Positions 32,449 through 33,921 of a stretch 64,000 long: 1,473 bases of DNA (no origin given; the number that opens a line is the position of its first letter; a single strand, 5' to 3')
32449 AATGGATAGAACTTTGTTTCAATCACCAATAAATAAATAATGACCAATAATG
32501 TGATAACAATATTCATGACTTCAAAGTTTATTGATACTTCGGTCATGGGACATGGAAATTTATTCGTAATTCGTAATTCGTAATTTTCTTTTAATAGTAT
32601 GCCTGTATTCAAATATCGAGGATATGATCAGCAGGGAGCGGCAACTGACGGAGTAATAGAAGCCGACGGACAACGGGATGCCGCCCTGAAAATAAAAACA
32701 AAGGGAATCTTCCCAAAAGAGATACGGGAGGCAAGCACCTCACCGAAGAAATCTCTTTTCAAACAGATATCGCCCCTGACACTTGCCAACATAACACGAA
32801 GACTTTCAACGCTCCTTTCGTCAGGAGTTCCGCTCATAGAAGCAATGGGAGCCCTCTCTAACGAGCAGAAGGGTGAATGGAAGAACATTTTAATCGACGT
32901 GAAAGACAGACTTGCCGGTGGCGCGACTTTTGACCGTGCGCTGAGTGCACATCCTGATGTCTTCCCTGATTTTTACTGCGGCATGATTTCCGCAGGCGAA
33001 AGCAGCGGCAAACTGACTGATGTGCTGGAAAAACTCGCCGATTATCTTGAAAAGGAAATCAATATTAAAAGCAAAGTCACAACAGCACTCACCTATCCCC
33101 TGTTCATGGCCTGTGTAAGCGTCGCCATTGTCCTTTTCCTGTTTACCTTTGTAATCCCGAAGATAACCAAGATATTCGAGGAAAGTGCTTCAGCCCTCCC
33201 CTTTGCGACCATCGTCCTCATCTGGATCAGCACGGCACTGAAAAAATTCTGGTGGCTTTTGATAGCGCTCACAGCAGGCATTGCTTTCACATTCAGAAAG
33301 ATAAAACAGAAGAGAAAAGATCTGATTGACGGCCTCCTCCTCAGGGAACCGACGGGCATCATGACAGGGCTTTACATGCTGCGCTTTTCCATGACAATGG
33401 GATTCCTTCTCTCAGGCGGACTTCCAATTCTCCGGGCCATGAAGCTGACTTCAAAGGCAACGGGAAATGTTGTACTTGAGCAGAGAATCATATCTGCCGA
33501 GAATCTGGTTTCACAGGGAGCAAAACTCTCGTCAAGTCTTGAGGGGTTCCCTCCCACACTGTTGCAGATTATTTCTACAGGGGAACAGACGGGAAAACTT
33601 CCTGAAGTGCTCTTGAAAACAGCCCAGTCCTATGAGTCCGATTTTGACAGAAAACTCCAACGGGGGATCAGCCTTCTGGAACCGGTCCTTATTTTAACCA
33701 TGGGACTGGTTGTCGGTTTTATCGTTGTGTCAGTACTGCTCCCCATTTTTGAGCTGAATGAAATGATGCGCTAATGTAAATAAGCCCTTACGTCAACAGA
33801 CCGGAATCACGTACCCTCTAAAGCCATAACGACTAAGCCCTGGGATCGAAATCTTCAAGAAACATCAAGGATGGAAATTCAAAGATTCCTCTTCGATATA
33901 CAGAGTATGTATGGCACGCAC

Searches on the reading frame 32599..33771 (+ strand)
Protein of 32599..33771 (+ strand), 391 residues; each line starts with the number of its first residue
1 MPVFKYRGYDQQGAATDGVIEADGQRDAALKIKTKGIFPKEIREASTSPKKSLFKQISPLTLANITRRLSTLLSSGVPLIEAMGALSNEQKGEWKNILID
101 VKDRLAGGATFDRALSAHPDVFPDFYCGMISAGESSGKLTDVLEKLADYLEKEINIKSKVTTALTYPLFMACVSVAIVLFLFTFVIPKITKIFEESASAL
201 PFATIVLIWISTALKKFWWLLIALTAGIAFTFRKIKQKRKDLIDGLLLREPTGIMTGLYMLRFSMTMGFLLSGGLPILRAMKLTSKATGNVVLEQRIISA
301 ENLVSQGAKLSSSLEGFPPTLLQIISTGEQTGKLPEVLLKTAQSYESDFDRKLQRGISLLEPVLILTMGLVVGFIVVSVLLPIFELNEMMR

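Call 24: search_protein_families(library=pfam, proteins=[window:32599-33771:+], max_evalue=0.0001)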
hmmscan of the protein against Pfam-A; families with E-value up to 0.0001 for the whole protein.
window:32599-33771:+ (391 aa): 1 family
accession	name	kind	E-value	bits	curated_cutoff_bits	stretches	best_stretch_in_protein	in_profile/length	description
PF00482.28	T2SSF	-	7.3e-61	204.1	25.2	2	66-187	2-125/125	Type II secretion system (T2SS), protein F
